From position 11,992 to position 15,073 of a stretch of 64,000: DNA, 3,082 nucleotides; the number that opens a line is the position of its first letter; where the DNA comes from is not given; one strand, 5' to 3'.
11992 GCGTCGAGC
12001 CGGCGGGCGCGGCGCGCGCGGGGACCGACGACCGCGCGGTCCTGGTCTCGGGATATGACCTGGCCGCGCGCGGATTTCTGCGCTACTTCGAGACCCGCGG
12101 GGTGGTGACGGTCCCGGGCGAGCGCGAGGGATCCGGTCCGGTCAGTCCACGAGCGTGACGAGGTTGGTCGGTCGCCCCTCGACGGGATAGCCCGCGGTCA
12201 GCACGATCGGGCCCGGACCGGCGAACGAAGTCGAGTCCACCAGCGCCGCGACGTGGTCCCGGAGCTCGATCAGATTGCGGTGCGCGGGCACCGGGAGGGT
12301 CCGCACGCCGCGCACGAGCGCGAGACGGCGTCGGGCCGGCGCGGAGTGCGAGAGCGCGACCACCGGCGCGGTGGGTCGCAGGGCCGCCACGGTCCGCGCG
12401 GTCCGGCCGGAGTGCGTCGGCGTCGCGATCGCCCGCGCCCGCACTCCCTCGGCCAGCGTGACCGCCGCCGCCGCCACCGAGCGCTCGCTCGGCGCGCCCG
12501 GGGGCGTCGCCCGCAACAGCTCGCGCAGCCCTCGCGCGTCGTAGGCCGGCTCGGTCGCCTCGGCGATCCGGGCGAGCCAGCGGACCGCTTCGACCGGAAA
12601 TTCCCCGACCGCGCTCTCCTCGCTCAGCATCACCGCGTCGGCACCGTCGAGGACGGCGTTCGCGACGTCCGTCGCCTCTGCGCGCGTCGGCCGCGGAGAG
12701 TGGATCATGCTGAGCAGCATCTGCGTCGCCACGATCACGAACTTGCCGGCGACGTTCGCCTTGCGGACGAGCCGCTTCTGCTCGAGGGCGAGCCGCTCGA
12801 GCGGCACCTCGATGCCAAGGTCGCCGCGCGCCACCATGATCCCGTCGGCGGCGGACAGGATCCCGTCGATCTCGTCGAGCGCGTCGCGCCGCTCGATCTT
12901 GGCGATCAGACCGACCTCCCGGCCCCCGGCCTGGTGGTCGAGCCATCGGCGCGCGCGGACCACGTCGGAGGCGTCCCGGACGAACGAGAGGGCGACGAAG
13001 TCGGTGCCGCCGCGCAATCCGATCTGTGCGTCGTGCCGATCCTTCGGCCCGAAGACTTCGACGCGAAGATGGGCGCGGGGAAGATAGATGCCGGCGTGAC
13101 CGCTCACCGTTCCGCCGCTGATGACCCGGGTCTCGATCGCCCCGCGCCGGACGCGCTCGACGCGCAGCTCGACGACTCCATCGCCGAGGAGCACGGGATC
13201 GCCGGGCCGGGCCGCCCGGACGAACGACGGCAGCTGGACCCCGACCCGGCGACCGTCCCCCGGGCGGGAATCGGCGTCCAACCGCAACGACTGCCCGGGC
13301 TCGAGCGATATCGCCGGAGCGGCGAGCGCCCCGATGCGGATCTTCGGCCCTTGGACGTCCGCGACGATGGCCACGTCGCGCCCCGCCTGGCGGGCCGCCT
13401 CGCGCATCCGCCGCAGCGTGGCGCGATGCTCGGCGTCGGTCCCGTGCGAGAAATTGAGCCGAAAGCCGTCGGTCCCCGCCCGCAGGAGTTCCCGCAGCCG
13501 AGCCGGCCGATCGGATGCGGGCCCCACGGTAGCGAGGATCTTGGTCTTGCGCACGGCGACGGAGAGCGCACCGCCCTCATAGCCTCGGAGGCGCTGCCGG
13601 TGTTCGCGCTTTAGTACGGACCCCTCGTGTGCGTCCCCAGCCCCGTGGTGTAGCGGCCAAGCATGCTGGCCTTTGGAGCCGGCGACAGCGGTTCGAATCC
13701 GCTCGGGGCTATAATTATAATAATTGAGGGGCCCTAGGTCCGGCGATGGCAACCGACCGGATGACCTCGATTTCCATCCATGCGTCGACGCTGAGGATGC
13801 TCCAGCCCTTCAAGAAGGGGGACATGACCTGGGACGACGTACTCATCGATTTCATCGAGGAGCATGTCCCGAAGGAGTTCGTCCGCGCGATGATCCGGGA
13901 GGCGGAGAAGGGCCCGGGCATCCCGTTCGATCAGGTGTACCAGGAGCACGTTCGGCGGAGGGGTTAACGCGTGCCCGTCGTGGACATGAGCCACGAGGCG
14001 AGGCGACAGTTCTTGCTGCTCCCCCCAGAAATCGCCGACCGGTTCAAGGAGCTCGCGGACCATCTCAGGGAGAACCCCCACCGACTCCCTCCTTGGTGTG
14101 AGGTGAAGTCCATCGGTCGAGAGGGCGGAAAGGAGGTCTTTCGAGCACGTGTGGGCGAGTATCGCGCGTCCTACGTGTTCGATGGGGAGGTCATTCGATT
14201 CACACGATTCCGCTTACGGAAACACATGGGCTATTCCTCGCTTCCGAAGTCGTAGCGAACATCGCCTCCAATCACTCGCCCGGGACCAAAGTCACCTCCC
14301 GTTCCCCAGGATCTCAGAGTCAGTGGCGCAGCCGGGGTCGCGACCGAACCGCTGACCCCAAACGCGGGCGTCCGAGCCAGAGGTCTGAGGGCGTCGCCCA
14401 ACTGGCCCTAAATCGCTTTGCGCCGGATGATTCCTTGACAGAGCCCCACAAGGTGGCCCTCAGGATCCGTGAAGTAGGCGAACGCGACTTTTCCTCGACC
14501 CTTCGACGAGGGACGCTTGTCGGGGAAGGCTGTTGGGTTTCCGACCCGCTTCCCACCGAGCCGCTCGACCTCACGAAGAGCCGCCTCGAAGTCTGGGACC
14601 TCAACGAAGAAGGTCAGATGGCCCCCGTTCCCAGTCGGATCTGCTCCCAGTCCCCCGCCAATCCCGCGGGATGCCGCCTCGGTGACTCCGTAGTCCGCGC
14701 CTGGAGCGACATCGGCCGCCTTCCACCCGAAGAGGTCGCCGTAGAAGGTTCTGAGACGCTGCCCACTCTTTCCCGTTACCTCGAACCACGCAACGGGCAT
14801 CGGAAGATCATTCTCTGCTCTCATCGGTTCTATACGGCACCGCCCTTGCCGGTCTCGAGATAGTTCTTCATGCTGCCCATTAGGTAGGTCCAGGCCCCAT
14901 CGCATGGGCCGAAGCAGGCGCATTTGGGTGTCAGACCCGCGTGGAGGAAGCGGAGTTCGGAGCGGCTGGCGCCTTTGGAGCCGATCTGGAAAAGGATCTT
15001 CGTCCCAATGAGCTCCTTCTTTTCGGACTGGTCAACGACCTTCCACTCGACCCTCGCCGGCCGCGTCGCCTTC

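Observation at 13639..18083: tRNA-Gln 3' end triplicated as direct repeats, bounding two tandem integrase-less islets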

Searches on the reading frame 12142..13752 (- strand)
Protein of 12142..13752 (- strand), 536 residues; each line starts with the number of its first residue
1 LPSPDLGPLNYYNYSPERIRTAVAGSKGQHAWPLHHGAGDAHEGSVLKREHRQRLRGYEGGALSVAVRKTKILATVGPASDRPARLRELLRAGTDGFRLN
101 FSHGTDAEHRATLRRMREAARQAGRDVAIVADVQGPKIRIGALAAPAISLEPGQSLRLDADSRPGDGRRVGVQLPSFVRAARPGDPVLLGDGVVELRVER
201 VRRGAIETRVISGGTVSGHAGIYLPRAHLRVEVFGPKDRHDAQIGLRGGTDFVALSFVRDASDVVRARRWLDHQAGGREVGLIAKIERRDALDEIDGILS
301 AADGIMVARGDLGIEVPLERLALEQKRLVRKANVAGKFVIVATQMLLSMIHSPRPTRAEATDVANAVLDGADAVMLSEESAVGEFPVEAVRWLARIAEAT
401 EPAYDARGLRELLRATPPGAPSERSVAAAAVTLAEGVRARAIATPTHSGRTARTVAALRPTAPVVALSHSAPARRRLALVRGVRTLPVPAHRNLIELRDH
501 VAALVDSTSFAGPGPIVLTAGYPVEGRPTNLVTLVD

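Call 8: search_protein_families(library=pfam, proteins=[window:12142-13752:-], max_evalue=0.01)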
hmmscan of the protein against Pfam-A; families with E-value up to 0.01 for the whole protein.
window:12142-13752:- (536 aa): 2 families
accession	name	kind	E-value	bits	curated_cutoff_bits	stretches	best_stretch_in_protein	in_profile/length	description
PF00224.27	PK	-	2.3e-101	339.6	30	1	68-390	2-328/328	Pyruvate kinase, barrel domain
PF02887.21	PK_C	-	1.7e-19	70.5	28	1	425-532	2-111/114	Pyruvate kinase, alpha/beta domain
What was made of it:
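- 12142..13554 (-): Pyruvate kinase gene. It is the conserved chromosomal flank, and its linkage to tRNA-Gln is kept in nearly all relatives. Pfam PK/PK_C (call 8).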

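Call 10: find_related_loci(query=window:12142-13554:-, collection=genome_contigs, flank=10000)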
Query window:12142-13554:- (470 aa) in genome_contigs; peptide patterns used: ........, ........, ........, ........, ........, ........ (x = any residue, [..] = any of these).
359 stretches matched a pattern; 18 encode a relative of the query (tblastn E <= 1e-3); 18 distinct loci.
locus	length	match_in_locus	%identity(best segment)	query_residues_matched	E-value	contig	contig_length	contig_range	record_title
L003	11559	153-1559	69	1-470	0e+0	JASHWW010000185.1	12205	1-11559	MAG: Thermoplasmata archaeon isolate JOPF241 JOPF_NEAR_contig_1421895, whole genome shotgun sequence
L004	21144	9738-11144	61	1-470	8e-169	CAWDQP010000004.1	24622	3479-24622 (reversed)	MAG: uncultured Thermoplasmata archaeon isolate MFD03399.bin.2.114 genome assembly, contig: contig_39979, whole genome s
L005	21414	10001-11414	62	1-470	5e-136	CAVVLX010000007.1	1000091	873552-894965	MAG: uncultured Thermoplasmata archaeon isolate MFD09222.bin.2.58 genome assembly, contig: contig_64922, whole genome sh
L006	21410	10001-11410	62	1-470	2e-162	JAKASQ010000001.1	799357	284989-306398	MAG: Thermoplasmata archaeon isolate YP1.bin63 NODE_5_length_799357_cov_57.063534, whole genome shotgun sequence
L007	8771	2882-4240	41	1-455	3e-98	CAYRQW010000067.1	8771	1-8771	MAG TPA_asm: uncultured Caldisericota bacterium isolate binchicken_co269_183 genome assembly, contig: NODE_8275_length_8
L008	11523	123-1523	38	1-466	1e-97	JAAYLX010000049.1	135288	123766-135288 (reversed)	MAG: Clostridiaceae bacterium isolate AS20ysBPTH_124 103827_AS20, whole genome shotgun sequence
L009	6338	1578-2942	43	2-458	1e-95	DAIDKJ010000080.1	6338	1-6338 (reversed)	MAG TPA_asm: Ferrovum sp. isolate clean404 NODE_80_length_6338_cov_4.797796, whole genome shotgun sequence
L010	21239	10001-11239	42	2-417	3e-90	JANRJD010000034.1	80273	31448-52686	MAG: Phycisphaerae bacterium isolate bins.342 k141_3964065, whole genome shotgun sequence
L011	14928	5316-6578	41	1-422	3e-87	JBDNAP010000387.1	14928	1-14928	MAG: Thiogranum sp. isolate SJRS4.bin.3 k97_444409, whole genome shotgun sequence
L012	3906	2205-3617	43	1-466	2e-84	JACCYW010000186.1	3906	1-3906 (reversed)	MAG: Chloroflexota bacterium isolate MGR_bin214 SD2897-2912_k127_7074317, whole genome shotgun sequence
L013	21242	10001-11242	40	2-417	5e-83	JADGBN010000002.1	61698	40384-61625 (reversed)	MAG: Gammaproteobacteria bacterium isolate nTSbin2 nTS_bin2_NODE_2_length_61698_cov_3.806464, whole genome shotgun seque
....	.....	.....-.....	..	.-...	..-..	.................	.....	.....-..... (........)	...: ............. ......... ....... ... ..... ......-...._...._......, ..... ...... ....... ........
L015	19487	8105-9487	43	1-468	3e-81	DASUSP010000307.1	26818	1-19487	MAG TPA_asm: Candidatus Limnocylindria bacterium isolate SMAG_U1739 k141_742194, whole genome shotgun sequence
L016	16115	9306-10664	43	1-468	1e-80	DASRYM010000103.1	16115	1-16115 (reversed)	MAG TPA_asm: Candidatus Zixiibacteriota bacterium isolate SMAG_U13342 k141_473318, whole genome shotgun sequence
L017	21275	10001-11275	39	2-424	3e-79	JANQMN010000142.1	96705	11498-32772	MAG: Hahella sp. isolate PL25b_bin.18 k99_2000441, whole genome shotgun sequence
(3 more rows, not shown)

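Call 21: find_related_loci(query=window:12142-13554:-, collection=metagenome_contigs, flank=10000)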
Query window:12142-13554:- (470 aa) in metagenome_contigs; peptide patterns used: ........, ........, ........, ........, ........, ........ (x = any residue, [..] = any of these).
452 stretches matched a pattern; 21 encode a relative of the query (tblastn E <= 1e-3); 21 distinct loci.
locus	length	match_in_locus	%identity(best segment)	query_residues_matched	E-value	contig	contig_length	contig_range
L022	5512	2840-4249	67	1-470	0e+0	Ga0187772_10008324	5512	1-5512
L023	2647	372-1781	66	1-470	0e+0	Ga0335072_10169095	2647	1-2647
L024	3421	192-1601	61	1-470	9e-173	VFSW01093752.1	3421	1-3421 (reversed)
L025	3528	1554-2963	61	1-470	3e-170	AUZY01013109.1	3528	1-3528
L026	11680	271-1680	60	1-470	5e-163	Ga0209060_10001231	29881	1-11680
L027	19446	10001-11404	61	1-469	4e-159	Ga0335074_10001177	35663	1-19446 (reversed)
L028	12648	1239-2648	62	1-470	7e-166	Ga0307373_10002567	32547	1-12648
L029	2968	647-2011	44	1-457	1e-111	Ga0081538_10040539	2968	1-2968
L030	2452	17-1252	39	3-417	7e-105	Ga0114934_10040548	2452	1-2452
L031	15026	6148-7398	47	1-422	7e-98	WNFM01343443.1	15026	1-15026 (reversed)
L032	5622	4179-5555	48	2-468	7e-96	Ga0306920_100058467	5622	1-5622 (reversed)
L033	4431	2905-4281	48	2-468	1e-93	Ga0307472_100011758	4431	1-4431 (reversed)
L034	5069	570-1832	43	2-427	2e-87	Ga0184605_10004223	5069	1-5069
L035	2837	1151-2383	43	1-417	1e-88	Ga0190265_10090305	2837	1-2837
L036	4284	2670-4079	42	1-466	2e-84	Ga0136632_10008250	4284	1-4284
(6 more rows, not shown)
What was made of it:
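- Tried and rejected: I used the flanking pyruvate kinase in genome and metagenome collections (calls 10, 21).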

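Call 36: search_protein_families(library=pfam, proteins=[L004:9095-9550:-, L004:7497-8942:-, L004:6754-7446:+, L004:5273-6655:-, L005:7858-9327:+, L005:7074-7532:-, L005:6175-7035:+, L006:7966-8751:-, L006:7272-7892:+, L006:5697-7268:+], max_evalue=0.001)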
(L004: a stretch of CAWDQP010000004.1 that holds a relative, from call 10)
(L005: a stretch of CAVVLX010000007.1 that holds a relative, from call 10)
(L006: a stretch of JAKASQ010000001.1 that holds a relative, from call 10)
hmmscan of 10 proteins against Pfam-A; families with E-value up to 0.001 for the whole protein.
L004:9095-9550:- (152 aa): 1 family
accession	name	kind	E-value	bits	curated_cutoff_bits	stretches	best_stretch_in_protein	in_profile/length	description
PF01741.23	MscL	-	2.8e-22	79.8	27.4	1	17-124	3-112/123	Large-conductance mechanosensitive channel, MscL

L004:7497-8942:- (482 aa): 1 family
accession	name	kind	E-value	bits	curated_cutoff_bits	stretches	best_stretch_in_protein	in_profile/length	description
PF22352.2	K319L-like_PKD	-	3.4e-06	27.4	27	1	190-248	26-84/84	K319L-like, PKD domain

L004:6754-7446:+ (231 aa): 0 families

L004:5273-6655:- (461 aa): 0 families

L005:7858-9327:+ (490 aa): 0 families

L005:7074-7532:- (153 aa): 1 family
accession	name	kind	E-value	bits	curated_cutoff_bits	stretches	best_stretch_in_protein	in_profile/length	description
PF12680.13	SnoaL_2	-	2.1e-11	44.8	27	1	47-141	8-101/102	SnoaL-like domain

L005:6175-7035:+ (287 aa): 0 families

L006:7966-8751:- (262 aa): 2 families
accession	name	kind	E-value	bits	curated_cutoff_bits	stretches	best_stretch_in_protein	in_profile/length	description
PF12680.13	SnoaL_2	-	4.3e-08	34.1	27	1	95-203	6-99/102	SnoaL-like domain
PF07366.18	SnoaL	-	3.6e-05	24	28.4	1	118-219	32-126/126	SnoaL-like polyketide cyclase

L006:7272-7892:+ (207 aa): 0 families

L006:5697-7268:+ (524 aa): 0 families

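Call 38: search_protein_families(library=pfam, proteins=[L006:3274-4659:+, L006:4710-5501:+, L006:1474-2169:+, L006:2307-2927:-, L022:3-2678:-, L028:2-1015:-, L005:3880-5229:+, L005:762-2255:-, L005:5370-5849:+, L005:2207-2749:+], max_evalue=0.001)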
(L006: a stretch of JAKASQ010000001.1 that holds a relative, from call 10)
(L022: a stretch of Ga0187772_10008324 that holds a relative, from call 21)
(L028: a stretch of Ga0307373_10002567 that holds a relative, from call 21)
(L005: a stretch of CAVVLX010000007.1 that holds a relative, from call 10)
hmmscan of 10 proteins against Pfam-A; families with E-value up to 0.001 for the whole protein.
L006:3274-4659:+ (461 aa): 0 families

L006:4710-5501:+ (263 aa): 0 families

L006:1474-2169:+ (231 aa): 5 families
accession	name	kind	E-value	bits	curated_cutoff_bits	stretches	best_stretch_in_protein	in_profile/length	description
PF01022.26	HTH_5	-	4.1e-08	33.4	22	1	26-68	4-46/47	Bacterial regulatory protein, arsR family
PF03551.20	PadR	-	6.4e-06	26.5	27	1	57-91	37-71/75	Transcriptional regulator PadR-like family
PF02002.24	TFIIE_alpha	-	0.00013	22.2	22.9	1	26-70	16-60/105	TFIIE alpha subunit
PF12840.13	HTH_20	-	0.00036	20.9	27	0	27-68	7-49/51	Helix-turn-helix domain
PF13412.12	HTH_24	-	0.0004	20.3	21.9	0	29-67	8-47/48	Winged helix-turn-helix DNA-binding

L006:2307-2927:- (206 aa): 3 families
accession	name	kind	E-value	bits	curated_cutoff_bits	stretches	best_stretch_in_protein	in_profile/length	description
PF13302.13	Acetyltransf_3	-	2.1e-28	100.2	25.4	1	19-160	1-138/138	Acetyltransferase (GNAT) domain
PF00583.31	Acetyltransf_1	-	1.2e-12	48.5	20.7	1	57-159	16-116/116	Acetyltransferase (GNAT) family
PF13420.13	Acetyltransf_4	-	5.2e-10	40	24.3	1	80-176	53-151/155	Acetyltransferase (GNAT) domain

L022:3-2678:- (892 aa): 1 family
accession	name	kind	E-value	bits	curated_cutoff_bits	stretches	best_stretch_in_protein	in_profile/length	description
PF05317.16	Thermopsin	-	3.8e-36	125.3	25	1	203-486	7-255/256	Thermopsin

L028:2-1015:- (338 aa): 1 family
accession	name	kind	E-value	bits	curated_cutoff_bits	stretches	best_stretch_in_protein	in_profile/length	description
PF00589.27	Phage_integrase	-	0.00024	21.4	27.1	1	147-318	20-165/172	Phage integrase family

L005:3880-5229:+ (450 aa): 1 family
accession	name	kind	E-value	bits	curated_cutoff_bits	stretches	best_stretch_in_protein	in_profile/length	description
PF06224.18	AlkZ-like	-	6.2e-52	177.7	25.9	1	74-429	1-329/329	DNA glycosylase AlkZ-like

L005:762-2255:- (498 aa): 7 families
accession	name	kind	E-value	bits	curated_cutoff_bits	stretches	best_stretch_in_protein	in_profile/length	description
PF13431.12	TPR_17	-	9.4e-12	44.7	24.4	0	258-287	4-33/34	Tetratricopeptide repeat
PF14559.12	TPR_19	-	5.8e-10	39.8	25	0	282-332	6-56/68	Tetratricopeptide repeat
PF13414.12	TPR_11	-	1.5e-09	37.9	26.8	0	258-277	19-38/42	TPR repeat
PF07719.23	TPR_2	-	4.7e-08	33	27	0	267-299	1-33/34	Tetratricopeptide repeat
PF13428.12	TPR_14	-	5.7e-07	30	23.5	0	302-340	2-40/44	Tetratricopeptide repeat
PF13181.12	TPR_8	-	1.1e-05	25.7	25.7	0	305-332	5-32/34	Tetratricopeptide repeat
PF13432.12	TPR_16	-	5.1e-05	24.1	32.7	0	282-334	12-64/65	Tetratricopeptide repeat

L005:5370-5849:+ (160 aa): 4 families
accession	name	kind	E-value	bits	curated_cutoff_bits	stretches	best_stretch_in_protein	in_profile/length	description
PF00583.31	Acetyltransf_1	-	1.3e-12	48.5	20.7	1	32-135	12-116/116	Acetyltransferase (GNAT) family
PF13508.13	Acetyltransf_7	-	4.4e-12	46.6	27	1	48-135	3-82/84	Acetyltransferase (GNAT) domain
PF13673.13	Acetyltransf_10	-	2e-05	25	23.6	1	45-138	26-110/128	Acetyltransferase (GNAT) domain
PF08445.16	FR47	-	0.00035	21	22.1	1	71-121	20-69/86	FR47-like protein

L005:2207-2749:+ (181 aa): 0 families

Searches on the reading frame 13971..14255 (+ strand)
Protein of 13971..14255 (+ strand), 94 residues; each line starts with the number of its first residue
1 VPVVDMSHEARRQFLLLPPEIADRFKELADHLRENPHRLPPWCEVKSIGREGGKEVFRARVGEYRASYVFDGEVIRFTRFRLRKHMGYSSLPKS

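Call 6: search_protein_families(library=pfam, proteins=[window:13971-14255:+], max_evalue=0.01)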
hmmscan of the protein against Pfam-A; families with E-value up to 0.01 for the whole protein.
window:13971-14255:+ (94 aa): 1 family
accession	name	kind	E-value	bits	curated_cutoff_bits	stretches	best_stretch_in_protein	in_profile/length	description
PF05016.21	ParE_toxin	-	0.00064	20.7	23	1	20-82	27-84/89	ParE toxin of type II toxin-antitoxin system, parDE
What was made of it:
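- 13971..14255 (+): RelE/ParE-like 94-aa protein (tentative toxin). Pfam ParE_toxin E=6.4e-4, below the family cut-off (call 6).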

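Call 65: search_protein_families(library=ncbifam, proteins=[window:13971-14255:+], max_evalue=0.01)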
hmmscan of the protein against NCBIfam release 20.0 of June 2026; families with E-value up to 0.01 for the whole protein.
window:13971-14255:+ (94 aa): 0 families

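Call 81: search_solved_structures(query=window:13971-14255:+, max_evalue=1)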
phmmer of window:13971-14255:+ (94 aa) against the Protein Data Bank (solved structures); distinct sequences matched with E-value up to 1: 3.
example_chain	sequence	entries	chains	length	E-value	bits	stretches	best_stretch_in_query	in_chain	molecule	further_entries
1wmi_A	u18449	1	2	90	0.085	16.8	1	16-81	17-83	hypothetical protein PHS013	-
1dgs_A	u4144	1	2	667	0.24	15.4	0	42-90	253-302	DNA LIGASE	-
3h0l_B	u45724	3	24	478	0.49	14.4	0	45-82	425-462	Aspartyl/glutamyl-tRNA(Asn/Gln) amidotransferase subunit B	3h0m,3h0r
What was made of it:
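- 13971..14255 (+): Weak match to 1WMI_A, listed as hypothetical protein PHS013, E=0.085 (call 81).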

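Call 82: search_protein_families(library=padloc, proteins=[window:13971-14255:+], max_evalue=0.01)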
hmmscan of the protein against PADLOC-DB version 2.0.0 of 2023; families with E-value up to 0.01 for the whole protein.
window:13971-14255:+ (94 aa): 0 families

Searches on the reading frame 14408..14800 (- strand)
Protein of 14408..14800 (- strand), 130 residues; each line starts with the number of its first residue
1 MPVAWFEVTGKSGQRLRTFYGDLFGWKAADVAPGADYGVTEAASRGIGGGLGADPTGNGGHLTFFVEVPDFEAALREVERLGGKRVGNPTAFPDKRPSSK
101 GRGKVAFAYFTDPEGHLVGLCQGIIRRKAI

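Call 65: search_protein_families(library=ncbifam, proteins=[window:14408-14800:-], max_evalue=0.01)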
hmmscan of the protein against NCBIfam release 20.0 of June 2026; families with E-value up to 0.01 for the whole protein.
window:14408-14800:- (130 aa): 1 family
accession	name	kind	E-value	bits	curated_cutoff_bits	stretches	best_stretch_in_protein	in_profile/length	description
NF053614.1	AfsKbindKbpAStmc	equivalog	0.00023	20.9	250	1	14-122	16-113/231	AfsK-binding protein KbpA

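Call 82: search_protein_families(library=padloc, proteins=[window:14408-14800:-], max_evalue=0.01)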
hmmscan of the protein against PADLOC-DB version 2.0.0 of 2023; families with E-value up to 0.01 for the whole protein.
window:14408-14800:- (130 aa): 0 families

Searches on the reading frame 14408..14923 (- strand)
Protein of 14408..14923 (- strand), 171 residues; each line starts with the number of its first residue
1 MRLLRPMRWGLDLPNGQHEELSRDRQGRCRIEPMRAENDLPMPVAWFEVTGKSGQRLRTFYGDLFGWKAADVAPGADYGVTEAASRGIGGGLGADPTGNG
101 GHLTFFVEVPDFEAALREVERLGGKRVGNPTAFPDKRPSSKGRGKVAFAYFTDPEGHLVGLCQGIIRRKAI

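Call 6: search_protein_families(library=pfam, proteins=[window:14408-14923:-], max_evalue=0.01)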
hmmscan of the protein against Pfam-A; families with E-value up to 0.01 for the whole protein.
window:14408-14923:- (171 aa): 2 families
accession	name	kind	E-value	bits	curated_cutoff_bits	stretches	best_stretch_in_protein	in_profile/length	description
PF18029.7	Glyoxalase_6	-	1.3e-06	29.5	23.6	1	55-160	10-104/106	Glyoxalase-like domain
PF00903.31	Glyoxalase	-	2.3e-06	28.5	20.6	1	46-159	4-119/121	Glyoxalase/Bleomycin resistance protein/Dioxygenase superfamily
